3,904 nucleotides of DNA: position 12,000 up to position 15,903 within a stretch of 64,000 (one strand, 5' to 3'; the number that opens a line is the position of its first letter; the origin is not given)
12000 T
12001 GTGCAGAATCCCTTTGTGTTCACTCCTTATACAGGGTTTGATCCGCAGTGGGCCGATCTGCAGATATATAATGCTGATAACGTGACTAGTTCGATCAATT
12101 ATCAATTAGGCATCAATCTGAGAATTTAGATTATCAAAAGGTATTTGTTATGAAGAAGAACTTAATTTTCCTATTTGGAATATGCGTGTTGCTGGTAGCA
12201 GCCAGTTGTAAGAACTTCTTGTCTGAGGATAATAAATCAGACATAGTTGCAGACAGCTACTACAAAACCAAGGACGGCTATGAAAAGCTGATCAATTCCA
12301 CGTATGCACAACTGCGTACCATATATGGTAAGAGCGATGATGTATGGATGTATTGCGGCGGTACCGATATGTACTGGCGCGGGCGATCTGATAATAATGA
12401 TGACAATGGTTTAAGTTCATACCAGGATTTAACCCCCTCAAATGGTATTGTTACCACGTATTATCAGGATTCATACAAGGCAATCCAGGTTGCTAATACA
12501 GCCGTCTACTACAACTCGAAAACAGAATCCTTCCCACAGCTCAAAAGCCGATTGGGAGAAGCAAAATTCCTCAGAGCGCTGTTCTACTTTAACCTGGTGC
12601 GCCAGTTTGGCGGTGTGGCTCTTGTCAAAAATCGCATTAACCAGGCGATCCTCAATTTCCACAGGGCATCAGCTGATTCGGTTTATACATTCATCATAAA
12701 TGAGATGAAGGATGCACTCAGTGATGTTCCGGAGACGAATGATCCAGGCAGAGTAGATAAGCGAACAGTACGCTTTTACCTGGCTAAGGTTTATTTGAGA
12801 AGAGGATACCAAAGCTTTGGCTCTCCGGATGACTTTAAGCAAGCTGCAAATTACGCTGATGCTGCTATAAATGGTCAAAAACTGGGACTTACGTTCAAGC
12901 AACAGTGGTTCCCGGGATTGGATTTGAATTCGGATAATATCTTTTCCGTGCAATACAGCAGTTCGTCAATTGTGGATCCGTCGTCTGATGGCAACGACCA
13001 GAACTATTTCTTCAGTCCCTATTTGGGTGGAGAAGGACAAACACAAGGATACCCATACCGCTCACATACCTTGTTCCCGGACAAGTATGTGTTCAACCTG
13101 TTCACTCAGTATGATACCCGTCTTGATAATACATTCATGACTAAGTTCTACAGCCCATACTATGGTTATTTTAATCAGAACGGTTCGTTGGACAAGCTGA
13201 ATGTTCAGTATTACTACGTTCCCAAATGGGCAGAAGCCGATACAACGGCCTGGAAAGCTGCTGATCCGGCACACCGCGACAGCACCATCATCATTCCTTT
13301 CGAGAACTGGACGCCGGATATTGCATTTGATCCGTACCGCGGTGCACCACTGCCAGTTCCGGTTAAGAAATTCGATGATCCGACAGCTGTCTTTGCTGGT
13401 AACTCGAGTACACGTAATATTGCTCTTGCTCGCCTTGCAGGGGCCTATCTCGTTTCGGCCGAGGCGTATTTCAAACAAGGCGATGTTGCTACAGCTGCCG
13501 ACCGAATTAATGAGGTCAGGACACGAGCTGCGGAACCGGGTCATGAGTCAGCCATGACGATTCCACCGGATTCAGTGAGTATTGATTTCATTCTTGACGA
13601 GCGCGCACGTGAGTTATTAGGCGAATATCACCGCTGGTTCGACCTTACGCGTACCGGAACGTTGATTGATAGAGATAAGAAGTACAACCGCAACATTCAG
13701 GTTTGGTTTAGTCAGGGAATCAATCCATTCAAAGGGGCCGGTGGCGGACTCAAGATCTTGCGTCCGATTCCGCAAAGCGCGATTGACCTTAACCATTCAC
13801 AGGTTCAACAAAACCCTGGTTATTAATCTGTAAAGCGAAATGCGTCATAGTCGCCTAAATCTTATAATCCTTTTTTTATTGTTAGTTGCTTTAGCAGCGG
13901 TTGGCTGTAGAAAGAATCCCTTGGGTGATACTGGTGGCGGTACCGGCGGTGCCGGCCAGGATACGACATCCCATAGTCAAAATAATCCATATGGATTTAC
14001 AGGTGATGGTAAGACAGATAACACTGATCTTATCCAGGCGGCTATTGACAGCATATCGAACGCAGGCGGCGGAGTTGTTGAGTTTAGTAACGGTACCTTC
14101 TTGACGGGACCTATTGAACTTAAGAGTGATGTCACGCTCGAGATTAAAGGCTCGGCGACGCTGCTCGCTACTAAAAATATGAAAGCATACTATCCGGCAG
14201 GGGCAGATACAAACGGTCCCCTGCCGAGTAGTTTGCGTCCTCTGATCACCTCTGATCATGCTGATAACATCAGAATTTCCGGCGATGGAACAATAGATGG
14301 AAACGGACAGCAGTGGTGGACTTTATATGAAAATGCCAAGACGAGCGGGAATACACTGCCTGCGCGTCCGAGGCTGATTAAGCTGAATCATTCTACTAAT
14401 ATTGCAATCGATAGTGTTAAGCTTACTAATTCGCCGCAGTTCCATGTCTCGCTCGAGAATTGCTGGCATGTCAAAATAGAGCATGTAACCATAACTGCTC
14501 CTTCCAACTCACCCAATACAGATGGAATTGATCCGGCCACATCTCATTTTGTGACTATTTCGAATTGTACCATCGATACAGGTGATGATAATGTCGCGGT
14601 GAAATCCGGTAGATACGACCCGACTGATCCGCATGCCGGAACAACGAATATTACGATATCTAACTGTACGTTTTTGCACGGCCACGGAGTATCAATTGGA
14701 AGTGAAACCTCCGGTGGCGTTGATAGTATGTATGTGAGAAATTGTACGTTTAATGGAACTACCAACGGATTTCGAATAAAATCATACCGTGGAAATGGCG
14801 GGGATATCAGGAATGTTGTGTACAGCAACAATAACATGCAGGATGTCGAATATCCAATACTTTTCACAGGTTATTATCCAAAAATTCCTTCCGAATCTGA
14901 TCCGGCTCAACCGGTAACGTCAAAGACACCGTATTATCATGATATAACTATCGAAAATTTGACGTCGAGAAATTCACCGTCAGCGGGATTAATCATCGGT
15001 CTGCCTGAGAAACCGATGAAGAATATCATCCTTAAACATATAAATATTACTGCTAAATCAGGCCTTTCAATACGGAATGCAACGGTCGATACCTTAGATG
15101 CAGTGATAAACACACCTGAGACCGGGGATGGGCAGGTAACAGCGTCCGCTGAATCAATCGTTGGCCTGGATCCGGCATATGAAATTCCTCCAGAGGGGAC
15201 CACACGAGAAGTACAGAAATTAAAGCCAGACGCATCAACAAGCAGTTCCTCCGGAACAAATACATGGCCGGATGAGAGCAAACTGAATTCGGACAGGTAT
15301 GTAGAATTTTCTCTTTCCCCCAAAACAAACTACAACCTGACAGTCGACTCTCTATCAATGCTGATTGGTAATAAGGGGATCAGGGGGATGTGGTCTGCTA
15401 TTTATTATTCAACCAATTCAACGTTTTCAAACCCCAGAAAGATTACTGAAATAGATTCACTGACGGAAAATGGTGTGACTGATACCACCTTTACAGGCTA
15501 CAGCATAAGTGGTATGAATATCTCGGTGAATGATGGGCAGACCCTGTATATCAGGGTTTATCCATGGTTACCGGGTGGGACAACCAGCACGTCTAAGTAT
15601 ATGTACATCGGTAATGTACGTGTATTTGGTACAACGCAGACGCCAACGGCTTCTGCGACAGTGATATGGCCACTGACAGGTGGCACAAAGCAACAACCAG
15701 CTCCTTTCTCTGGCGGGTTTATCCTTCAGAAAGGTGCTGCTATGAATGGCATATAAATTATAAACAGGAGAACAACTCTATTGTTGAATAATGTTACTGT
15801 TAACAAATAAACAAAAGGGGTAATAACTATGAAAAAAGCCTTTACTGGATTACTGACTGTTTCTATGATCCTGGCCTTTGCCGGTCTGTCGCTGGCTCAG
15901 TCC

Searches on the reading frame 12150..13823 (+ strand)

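Call 21: search_protein_families(library=pfam, proteins=[window:12150-13823:+], max_evalue=0.0001)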
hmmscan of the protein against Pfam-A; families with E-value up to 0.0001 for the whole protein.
window:12150-13823:+ (558 aa): 2 families
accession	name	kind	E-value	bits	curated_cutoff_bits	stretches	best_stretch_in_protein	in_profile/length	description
PF07980.17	SusD_RagB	-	6.2e-33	115.1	23.1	1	291-558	48-297/297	SusD family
PF14322.12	SusD-like_3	-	5.5e-18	66.3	27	1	83-216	55-191/191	Starch-binding associating with outer membrane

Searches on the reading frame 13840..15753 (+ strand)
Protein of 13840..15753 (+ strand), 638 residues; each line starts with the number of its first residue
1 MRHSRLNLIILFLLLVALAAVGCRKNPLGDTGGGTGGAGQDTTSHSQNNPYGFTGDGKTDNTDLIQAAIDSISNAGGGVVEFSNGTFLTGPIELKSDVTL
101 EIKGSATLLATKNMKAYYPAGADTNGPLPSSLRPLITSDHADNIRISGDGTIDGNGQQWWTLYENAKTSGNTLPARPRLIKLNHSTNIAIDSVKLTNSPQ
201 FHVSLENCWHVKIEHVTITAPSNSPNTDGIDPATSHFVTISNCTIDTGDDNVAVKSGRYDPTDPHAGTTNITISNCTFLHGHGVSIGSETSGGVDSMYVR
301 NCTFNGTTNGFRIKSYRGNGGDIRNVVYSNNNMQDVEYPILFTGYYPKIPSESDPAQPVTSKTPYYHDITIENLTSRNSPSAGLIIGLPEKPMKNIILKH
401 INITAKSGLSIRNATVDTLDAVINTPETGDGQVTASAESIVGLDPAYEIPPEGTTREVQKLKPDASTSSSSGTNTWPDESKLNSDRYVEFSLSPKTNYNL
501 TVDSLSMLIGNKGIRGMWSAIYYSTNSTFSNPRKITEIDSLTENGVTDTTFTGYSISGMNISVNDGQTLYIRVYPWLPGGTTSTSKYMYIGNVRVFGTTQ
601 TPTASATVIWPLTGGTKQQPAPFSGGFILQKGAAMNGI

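Call 21: search_protein_families(library=pfam, proteins=[window:13840-15753:+], max_evalue=0.0001)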
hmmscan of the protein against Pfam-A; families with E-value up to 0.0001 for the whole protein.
window:13840-15753:+ (638 aa): 3 families
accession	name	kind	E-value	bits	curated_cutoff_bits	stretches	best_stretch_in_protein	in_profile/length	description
PF00295.23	Glyco_hydro_28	-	7.6e-64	216.3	22.9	1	88-416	17-320/324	Glycosyl hydrolases family 28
PF12708.12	Pect-lyase_RHGA_epim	-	1.8e-10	41.4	27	1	51-311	7-212/213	Rhamnogalacturonase A/epimerase, pectate lyase-like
PF13229.12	Beta_helix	-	4.4e-06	26.9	25.9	1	267-333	7-69/158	Right handed beta helix region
